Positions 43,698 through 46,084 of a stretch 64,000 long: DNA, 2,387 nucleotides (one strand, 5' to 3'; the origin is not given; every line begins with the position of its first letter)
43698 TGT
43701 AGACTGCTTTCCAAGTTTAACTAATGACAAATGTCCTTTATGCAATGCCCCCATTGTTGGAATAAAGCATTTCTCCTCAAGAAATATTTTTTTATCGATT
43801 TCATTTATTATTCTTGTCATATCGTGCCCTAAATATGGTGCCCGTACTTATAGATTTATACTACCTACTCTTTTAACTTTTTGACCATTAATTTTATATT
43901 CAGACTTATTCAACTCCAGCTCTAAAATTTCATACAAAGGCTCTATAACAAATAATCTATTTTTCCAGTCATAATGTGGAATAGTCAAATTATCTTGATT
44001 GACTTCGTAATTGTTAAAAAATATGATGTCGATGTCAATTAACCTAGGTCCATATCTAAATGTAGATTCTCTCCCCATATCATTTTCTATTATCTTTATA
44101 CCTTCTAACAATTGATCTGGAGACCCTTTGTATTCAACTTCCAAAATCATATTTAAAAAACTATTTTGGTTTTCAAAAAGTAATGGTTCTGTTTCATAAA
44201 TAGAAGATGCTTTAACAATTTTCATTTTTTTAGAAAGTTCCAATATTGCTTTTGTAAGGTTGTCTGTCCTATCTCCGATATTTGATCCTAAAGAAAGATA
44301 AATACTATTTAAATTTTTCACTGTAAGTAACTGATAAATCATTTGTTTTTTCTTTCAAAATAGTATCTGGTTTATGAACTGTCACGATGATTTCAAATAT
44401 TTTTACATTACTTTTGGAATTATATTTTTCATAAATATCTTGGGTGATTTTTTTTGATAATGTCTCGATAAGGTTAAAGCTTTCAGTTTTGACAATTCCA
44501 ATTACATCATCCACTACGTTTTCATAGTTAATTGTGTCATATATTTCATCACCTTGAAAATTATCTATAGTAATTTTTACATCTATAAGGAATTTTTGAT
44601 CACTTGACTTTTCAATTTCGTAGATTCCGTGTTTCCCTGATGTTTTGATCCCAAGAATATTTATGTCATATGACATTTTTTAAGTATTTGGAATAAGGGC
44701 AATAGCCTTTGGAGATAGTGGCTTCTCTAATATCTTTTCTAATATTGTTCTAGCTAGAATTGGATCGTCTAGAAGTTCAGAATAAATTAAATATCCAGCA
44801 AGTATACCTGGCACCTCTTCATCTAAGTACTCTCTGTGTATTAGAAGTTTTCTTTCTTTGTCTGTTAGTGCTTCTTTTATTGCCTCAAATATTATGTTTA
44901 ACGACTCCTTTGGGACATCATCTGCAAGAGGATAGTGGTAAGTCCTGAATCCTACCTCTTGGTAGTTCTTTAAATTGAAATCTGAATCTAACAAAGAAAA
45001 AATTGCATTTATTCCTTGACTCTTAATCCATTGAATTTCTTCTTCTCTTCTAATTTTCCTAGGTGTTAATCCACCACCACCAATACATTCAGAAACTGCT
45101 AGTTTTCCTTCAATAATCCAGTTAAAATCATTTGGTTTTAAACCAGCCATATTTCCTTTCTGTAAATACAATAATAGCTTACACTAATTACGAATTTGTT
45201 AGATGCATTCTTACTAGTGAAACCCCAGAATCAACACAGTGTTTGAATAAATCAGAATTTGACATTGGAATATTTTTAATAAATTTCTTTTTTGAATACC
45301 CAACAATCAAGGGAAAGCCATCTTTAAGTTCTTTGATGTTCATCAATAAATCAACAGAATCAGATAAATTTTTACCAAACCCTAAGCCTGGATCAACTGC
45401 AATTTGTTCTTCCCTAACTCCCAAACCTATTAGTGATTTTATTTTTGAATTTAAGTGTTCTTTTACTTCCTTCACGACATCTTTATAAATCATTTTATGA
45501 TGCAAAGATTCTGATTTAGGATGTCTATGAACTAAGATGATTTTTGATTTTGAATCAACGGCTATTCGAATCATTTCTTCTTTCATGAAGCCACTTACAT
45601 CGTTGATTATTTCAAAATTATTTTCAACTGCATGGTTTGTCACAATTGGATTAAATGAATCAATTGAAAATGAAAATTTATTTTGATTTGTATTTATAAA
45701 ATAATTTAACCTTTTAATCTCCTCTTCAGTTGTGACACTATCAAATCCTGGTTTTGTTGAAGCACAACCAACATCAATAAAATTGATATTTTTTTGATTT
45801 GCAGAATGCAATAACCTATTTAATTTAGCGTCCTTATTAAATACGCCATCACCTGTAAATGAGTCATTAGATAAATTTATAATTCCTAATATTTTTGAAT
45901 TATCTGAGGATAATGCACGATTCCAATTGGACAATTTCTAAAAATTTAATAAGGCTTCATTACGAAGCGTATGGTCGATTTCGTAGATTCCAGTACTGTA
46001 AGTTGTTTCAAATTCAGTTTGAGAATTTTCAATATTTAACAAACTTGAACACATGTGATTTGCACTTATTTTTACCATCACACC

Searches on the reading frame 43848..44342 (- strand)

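Call 3: search_protein_families(library=pfam, proteins=[window:43848-44342:-], max_evalue=0.01)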
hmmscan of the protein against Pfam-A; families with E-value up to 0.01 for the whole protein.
window:43848-44342:- (164 aa): 1 family
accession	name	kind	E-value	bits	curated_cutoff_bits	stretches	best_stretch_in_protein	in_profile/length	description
PF01288.25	HPPK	-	1.4e-36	125.8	25.7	1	15-140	1-115/116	7,8-dihydro-6-hydroxymethylpterin-pyrophosphokinase (HPPK)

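Call 4: search_protein_families(library=ncbifam, proteins=[window:43848-44342:-], max_evalue=0.01)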
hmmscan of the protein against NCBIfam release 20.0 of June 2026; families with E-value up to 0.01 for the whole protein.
window:43848-44342:- (164 aa): 3 families
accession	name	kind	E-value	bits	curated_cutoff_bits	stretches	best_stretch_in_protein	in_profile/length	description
TIGR01498.1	folK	equivalog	1.1e-37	129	54.1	1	15-140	2-127/128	2-amino-4-hydroxy-6-hydroxymethyldihydropteridine diphosphokinase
NF007595.0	PRK10239.1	equivalog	1.4e-24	86.7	252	1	14-140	4-133/159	2-amino-4-hydroxy-6-hydroxymethyldihydropteridine diphosphokinase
NF010692.0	PRK14092.1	equivalog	1.8e-17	63.6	234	1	14-144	10-142/163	2-amino-4-hydroxy-6-hydroxymethyldihydropteridine diphosphokinase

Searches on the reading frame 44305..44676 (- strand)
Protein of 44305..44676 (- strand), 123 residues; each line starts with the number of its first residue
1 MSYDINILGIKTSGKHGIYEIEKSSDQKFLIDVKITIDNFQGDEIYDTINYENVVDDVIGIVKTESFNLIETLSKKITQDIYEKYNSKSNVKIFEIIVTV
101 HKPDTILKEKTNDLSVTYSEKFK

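Call 3: search_protein_families(library=pfam, proteins=[window:44305-44676:-], max_evalue=0.01)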
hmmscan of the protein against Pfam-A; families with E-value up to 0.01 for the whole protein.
window:44305-44676:- (123 aa): 1 family
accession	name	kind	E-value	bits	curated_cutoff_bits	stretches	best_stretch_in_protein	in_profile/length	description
PF02152.23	FolB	-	9.8e-22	78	31.8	1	5-117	1-111/113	Dihydroneopterin aldolase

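Call 4: search_protein_families(library=ncbifam, proteins=[window:44305-44676:-], max_evalue=0.01)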
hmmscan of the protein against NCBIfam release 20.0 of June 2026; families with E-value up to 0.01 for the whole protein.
window:44305-44676:- (123 aa): 6 families
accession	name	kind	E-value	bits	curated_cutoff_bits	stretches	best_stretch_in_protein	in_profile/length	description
TIGR00525.1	folB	equivalog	2.5e-19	69.8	72.15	1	4-117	2-113/116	dihydroneopterin aldolase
TIGR00526.1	folB_dom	domain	6.9e-17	61.8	45.05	1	4-117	3-116/122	FolB domain-containing protein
NF008614.0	PRK11593.1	equivalog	5.3e-09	36.5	184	1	16-93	15-94/119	bifunctional dihydroneopterin aldolase/7,8-dihydroneopterin epimerase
NF008418.0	PRK11245.1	equivalog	5.5e-06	26.5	152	1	16-96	19-98/121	dihydroneopterin triphosphate 2'-epimerase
NF045519.1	NiFeSe_H2_mat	exception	0.0054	16.6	190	0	75-116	41-82/152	NiFeSe hydrogenase maturation protease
NF004748.0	PRK06079.1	equivalog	0.0091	15.2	362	1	30-118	59-144/252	enoyl-ACP reductase FabI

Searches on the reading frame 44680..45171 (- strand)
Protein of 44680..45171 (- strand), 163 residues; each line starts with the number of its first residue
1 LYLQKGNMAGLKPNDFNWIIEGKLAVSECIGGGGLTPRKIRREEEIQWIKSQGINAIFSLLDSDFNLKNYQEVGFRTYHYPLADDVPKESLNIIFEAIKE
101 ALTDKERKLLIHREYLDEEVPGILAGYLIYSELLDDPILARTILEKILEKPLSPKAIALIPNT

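Call 3: search_protein_families(library=pfam, proteins=[window:44680-45171:-], max_evalue=0.01)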
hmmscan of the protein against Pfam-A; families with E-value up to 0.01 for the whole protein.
window:44680-45171:- (163 aa): 0 families

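Call 4: search_protein_families(library=ncbifam, proteins=[window:44680-45171:-], max_evalue=0.01)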
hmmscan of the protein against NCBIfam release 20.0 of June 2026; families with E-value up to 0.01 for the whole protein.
window:44680-45171:- (163 aa): 0 families

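Call 35: search_solved_structures(query=window:44680-45171:-, max_evalue=10, show_alignments=2)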
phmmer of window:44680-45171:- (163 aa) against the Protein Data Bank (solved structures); distinct sequences matched with E-value up to 10: 9.
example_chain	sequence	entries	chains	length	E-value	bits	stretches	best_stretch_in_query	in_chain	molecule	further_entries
25xa_A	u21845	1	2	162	0.00031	23.9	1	15-132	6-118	Dual specificity protein phosphatase family protein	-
7ue2_A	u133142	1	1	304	0.00036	23.7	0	86-138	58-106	RPB_PLP3_R6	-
9luq_A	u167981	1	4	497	0.21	14.7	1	77-118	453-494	Tryptophan halogenase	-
2c5j_A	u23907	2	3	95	0.75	12.9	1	75-125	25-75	T-SNARE AFFECTING A LATE GOLGI COMPARTMENT PROTEIN 1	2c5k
2c5i_T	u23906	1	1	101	0.79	12.9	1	75-125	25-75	T-SNARE AFFECTING A LATE GOLGI COMPARTMENT PROTEIN 1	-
3frk_A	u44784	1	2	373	0.82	12.8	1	39-93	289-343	QdtB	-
4jkm_A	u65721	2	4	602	0.86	12.7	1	45-87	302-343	Beta-glucuronidase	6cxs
1fpz_A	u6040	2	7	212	1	12.5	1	44-113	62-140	CYCLIN-DEPENDENT KINASE INHIBITOR 3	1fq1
5ncr_A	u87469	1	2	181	1.2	12.3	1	71-140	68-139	tyrosine phosphatase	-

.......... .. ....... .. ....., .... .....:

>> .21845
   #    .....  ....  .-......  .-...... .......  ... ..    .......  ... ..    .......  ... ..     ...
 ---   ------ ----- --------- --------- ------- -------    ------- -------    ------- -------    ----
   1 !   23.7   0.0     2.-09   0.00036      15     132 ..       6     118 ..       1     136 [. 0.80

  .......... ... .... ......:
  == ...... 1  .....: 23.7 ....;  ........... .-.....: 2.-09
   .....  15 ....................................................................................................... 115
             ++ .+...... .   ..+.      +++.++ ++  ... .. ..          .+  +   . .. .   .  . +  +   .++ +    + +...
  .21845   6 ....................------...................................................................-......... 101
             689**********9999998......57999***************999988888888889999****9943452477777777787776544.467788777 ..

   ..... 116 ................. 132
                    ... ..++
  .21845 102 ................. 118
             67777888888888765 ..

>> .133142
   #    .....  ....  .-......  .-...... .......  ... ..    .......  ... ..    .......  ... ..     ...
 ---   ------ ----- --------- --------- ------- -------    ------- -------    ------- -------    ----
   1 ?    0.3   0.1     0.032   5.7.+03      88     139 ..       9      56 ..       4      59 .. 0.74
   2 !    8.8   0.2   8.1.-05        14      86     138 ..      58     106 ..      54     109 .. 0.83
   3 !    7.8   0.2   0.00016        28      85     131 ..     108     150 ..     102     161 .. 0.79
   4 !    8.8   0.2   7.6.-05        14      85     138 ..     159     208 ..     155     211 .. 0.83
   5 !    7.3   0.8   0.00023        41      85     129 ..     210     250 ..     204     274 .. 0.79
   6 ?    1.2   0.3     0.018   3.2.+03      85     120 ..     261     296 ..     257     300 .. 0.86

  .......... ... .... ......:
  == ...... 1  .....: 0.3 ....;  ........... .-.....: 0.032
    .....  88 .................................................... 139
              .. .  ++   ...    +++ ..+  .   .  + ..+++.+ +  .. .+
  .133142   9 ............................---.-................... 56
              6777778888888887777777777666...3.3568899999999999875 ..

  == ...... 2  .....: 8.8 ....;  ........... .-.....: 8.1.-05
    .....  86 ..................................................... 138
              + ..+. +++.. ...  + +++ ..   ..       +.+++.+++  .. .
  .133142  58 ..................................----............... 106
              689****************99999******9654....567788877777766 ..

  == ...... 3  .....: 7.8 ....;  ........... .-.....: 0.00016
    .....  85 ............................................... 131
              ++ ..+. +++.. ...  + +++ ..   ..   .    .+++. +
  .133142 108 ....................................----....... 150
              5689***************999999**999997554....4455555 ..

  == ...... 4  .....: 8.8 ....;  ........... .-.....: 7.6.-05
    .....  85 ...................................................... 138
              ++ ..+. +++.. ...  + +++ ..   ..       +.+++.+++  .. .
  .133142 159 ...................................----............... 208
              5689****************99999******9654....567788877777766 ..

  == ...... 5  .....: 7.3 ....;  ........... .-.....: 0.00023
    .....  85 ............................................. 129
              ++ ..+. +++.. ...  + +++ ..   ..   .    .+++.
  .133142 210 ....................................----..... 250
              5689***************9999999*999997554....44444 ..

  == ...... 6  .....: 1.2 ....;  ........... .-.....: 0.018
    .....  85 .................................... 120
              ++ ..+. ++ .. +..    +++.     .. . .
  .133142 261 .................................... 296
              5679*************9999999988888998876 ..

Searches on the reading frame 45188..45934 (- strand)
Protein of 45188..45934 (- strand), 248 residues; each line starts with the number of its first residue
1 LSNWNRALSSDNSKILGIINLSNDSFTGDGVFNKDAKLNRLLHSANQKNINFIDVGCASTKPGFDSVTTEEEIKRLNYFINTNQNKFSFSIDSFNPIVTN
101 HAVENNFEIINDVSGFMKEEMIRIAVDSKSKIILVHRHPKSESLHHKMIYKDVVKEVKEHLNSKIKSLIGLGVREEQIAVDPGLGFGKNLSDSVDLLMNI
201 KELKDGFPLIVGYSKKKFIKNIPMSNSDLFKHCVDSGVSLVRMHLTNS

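Call 3: search_protein_families(library=pfam, proteins=[window:45188-45934:-], max_evalue=0.01)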
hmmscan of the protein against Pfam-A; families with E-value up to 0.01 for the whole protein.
window:45188-45934:- (248 aa): 1 family
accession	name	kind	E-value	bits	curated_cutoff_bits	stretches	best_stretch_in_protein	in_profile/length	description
PF00809.28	Pterin_bind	-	2.4e-43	149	25.5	1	17-244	2-244/244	Pterin binding enzyme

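Call 4: search_protein_families(library=ncbifam, proteins=[window:45188-45934:-], max_evalue=0.01)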
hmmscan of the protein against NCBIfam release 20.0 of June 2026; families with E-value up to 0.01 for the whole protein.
window:45188-45934:- (248 aa): 6 families
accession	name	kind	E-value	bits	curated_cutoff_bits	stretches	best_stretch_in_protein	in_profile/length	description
TIGR01496.1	DHPS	equivalog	1.5e-52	178.8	162.6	1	14-225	1-216/258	dihydropteroate synthase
NF008625.0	PRK11613.1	equivalog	2e-34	119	455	1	7-221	9-226/282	dihydropteroate synthase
NF033502.0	Sul4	exception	1e-30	107.2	600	1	12-220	4-228/277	sulfonamide-resistant dihydropteroate synthase Sul4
NF000296.1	Sul3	exception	2.7e-27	96.1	475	1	13-222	2-217/263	sulfonamide-resistant dihydropteroate synthase Sul3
NF000295.1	Sul2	exception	1e-18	68.1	575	1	15-221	7-218/271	sulfonamide-resistant dihydropteroate synthase Sul2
NF000294.1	Sul1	exception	1.9e-15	57.3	600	1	15-220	3-215/278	sulfonamide-resistant dihydropteroate synthase Sul1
